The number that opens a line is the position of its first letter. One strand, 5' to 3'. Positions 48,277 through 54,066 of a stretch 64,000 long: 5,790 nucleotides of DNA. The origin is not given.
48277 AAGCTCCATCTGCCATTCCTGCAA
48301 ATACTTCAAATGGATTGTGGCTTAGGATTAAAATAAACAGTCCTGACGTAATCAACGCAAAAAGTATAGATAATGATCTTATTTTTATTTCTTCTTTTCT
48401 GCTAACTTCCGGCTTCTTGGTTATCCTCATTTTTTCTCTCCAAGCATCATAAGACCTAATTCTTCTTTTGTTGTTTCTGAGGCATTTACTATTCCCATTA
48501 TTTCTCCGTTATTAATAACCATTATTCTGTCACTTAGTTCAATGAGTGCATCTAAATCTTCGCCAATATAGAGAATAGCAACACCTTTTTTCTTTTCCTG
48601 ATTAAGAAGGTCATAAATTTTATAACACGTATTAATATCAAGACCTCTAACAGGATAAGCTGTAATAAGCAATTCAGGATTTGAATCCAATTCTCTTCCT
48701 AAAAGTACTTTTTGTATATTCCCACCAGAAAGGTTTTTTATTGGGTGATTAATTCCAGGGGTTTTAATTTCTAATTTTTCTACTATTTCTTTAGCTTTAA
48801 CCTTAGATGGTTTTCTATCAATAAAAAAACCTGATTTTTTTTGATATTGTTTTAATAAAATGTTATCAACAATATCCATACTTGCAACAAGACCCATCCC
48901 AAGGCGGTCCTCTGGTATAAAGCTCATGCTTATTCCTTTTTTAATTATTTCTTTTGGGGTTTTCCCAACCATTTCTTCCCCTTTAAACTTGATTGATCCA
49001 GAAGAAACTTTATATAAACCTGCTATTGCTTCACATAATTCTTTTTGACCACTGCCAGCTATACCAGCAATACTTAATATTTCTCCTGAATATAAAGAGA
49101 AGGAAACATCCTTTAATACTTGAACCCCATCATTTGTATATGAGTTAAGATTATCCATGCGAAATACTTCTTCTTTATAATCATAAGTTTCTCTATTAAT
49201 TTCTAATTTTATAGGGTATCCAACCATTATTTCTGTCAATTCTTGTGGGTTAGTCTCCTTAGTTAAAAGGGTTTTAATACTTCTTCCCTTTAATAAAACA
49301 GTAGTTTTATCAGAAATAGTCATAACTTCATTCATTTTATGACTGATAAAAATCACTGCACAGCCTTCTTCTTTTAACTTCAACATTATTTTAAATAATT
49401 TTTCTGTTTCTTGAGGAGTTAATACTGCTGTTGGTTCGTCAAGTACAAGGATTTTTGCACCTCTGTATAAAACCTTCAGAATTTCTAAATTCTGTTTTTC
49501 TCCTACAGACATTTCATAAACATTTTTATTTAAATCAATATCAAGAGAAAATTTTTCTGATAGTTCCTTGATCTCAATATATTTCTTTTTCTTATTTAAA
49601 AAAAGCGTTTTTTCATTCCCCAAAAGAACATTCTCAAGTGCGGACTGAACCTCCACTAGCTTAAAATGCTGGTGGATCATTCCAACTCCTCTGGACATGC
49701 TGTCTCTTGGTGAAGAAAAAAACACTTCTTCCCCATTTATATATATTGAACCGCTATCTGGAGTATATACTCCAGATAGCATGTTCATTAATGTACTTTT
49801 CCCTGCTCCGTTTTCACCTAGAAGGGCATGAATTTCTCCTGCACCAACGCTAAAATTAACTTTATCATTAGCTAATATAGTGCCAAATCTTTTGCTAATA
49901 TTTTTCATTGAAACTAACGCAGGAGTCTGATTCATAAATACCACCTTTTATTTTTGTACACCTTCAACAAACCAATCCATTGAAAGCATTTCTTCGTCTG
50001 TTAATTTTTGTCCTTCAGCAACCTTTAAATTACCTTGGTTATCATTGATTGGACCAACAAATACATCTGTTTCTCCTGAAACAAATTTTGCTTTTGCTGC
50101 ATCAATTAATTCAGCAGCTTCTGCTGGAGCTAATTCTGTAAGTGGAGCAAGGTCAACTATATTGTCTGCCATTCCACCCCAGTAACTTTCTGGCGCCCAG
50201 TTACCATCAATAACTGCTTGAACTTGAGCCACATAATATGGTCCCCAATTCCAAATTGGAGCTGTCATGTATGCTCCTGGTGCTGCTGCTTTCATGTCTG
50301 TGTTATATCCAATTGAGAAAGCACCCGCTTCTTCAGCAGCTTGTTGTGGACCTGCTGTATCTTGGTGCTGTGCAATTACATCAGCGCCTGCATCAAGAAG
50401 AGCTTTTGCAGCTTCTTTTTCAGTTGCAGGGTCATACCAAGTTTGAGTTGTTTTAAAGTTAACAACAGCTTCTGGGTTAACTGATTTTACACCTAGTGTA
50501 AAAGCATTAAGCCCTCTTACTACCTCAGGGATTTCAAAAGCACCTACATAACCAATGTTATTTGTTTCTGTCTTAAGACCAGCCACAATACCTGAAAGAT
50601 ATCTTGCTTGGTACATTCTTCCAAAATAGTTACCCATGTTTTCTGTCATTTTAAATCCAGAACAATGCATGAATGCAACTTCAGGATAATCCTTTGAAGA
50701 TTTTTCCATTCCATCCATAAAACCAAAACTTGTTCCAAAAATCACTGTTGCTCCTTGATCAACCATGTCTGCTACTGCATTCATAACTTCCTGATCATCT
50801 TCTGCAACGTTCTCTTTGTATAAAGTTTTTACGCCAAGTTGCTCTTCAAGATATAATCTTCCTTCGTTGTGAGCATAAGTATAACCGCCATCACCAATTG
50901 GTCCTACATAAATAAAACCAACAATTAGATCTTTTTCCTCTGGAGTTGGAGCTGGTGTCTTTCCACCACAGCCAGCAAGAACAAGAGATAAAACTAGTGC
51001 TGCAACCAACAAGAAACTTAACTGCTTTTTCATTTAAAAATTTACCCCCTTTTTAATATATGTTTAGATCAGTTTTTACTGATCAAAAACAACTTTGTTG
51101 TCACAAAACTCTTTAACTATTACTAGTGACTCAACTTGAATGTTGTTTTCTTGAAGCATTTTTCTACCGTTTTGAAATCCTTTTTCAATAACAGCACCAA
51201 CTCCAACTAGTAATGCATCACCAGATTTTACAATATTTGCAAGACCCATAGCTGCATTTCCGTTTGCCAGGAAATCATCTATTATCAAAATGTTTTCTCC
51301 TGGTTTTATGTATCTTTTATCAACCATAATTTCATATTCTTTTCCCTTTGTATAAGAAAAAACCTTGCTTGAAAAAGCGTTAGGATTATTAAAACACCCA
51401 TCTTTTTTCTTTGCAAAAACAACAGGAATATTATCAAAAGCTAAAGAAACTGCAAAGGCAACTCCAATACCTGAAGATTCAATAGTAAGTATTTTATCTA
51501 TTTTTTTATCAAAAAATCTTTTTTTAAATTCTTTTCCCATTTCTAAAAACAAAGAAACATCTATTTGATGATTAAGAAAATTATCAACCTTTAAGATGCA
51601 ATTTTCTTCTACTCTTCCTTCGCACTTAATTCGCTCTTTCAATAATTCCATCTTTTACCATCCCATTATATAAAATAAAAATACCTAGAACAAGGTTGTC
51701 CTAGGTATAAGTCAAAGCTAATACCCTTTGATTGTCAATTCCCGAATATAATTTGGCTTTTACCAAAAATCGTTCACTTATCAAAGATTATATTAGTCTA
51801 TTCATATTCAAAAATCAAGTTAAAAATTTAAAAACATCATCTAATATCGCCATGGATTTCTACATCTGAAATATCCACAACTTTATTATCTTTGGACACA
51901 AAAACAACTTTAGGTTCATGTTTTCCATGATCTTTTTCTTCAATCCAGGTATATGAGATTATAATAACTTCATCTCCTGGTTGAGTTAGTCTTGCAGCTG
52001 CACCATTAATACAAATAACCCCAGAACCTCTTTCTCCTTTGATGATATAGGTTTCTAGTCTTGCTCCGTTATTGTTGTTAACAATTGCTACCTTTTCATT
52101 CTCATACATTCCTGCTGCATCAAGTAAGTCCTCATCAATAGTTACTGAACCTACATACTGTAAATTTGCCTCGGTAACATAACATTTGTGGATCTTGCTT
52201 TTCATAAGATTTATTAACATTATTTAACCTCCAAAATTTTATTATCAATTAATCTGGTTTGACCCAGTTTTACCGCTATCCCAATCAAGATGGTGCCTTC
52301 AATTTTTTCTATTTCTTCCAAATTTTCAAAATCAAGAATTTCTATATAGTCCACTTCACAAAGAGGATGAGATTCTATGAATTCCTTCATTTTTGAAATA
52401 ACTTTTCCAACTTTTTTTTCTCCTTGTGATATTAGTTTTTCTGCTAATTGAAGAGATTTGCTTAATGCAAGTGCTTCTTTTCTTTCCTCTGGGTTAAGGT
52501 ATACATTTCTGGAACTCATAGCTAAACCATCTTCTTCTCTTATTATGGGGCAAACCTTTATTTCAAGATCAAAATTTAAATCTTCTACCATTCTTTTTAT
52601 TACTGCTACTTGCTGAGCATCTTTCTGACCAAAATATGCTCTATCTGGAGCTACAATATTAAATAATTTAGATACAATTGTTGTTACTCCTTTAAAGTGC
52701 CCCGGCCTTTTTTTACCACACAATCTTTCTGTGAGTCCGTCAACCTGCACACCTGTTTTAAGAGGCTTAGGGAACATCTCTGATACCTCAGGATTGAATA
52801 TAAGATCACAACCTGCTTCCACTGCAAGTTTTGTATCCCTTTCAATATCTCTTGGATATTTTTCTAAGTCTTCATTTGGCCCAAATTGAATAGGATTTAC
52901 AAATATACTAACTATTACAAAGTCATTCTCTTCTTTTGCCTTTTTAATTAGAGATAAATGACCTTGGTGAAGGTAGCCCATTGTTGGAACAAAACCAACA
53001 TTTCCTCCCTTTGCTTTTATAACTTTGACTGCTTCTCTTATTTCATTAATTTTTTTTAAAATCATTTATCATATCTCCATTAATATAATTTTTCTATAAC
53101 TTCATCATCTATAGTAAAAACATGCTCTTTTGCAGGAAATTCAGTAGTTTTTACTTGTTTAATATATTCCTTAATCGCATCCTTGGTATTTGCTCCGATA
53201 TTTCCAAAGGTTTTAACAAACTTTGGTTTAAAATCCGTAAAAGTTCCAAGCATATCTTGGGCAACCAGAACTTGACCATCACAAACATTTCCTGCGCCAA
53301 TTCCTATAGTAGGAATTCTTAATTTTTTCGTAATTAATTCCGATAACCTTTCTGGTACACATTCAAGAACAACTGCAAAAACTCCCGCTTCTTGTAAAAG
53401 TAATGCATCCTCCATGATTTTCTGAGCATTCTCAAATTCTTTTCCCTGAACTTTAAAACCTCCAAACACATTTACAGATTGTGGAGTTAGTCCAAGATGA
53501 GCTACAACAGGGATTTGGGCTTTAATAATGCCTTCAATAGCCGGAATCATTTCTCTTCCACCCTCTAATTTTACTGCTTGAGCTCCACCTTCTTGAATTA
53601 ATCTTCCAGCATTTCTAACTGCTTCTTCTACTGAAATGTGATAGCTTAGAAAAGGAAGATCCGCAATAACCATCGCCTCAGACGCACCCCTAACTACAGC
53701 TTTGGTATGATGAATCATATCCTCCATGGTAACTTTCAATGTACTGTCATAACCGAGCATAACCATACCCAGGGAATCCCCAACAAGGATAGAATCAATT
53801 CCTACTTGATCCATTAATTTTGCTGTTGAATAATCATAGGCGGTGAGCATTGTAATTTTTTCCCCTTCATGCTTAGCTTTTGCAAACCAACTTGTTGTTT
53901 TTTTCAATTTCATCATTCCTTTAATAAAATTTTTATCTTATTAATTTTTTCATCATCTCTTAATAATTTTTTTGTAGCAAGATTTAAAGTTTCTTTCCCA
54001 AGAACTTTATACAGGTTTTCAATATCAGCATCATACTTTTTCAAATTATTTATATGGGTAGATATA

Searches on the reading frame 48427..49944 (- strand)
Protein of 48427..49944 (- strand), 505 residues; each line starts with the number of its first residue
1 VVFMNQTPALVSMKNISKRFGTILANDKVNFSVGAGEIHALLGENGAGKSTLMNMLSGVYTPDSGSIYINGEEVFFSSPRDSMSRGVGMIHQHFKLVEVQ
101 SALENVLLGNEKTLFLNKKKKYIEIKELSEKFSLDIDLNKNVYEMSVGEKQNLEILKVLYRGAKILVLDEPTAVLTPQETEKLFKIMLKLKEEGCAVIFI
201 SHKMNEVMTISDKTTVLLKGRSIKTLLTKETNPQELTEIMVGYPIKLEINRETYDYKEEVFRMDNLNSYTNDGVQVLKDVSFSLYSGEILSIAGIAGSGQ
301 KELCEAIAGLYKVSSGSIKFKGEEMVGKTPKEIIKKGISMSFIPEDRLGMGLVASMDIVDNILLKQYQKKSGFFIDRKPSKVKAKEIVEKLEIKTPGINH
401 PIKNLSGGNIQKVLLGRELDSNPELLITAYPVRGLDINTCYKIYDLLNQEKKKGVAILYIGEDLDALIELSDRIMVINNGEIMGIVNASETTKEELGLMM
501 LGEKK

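Call 70: search_protein_families(library=pfam, proteins=[window:48427-49944:-], max_evalue=0.000001)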
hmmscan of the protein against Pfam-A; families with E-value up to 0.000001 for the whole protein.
window:48427-49944:- (505 aa): 2 families
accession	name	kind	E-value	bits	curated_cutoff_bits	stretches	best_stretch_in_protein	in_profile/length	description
PF00005.33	ABC_tran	-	9.2e-50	169.2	25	2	28-173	3-137/137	ABC transporter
PF13304.12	AAA_21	-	6.7e-11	43.2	27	0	134-204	227-300/304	AAA domain, putative AbiEii toxin, Type IV TA system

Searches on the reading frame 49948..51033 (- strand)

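Call 86: search_protein_families(library=pfam, proteins=[window:49948-51033:-], max_evalue=0.00001)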
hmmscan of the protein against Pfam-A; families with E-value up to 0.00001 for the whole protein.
window:49948-51033:- (361 aa): 1 family
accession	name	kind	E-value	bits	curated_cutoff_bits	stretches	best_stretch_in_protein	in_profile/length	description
PF02608.20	Bmp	-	7.9e-60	202.8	24.1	1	38-304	4-278/301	ABC transporter substrate-binding protein PnrA-like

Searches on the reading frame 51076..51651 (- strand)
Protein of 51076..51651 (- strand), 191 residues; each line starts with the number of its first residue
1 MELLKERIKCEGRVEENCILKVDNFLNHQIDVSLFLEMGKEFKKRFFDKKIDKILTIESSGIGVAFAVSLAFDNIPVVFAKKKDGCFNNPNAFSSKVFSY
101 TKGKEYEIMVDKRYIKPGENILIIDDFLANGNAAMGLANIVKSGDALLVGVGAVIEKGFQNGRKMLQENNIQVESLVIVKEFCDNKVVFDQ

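Call 86: search_protein_families(library=pfam, proteins=[window:51076-51651:-], max_evalue=0.00001)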
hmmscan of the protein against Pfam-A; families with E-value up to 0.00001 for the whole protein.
window:51076-51651:- (191 aa): 1 family
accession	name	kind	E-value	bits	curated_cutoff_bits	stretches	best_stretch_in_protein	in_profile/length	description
PF00156.33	Pribosyltran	-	1.8e-06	27.8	26.3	1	44-160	21-129/158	Phosphoribosyl transferase domain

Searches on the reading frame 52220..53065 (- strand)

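Call 86: search_protein_families(library=pfam, proteins=[window:52220-53065:-], max_evalue=0.00001)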
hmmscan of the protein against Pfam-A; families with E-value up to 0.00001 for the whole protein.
window:52220-53065:- (281 aa): 1 family
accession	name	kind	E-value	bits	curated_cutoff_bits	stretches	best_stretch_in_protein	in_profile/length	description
PF02569.21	Pantoate_ligase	-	5.3e-113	377.1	20.7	1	2-276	2-267/268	Pantoate-beta-alanine ligase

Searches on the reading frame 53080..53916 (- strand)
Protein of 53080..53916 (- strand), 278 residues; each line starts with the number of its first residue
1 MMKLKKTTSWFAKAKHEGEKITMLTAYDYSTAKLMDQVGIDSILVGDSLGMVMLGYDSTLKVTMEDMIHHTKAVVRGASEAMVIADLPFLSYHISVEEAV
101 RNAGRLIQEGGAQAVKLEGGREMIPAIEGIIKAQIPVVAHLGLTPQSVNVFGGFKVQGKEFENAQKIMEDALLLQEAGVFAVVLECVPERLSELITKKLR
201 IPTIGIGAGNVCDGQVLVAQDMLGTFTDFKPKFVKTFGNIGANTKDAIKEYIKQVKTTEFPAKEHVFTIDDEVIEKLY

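Call 86: search_protein_families(library=pfam, proteins=[window:53080-53916:-], max_evalue=0.00001)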
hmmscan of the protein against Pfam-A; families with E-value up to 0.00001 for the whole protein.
window:53080-53916:- (278 aa): 2 families
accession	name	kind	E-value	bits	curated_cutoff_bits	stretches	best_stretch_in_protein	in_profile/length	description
PF02548.21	Pantoate_transf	-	2.3e-118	394.7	28.7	1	6-262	2-258/259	Ketopantoate hydroxymethyltransferase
PF13714.12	PEP_mutase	-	4.1e-06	27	31.5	1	12-120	2-107/240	Phosphoenolpyruvate phosphomutase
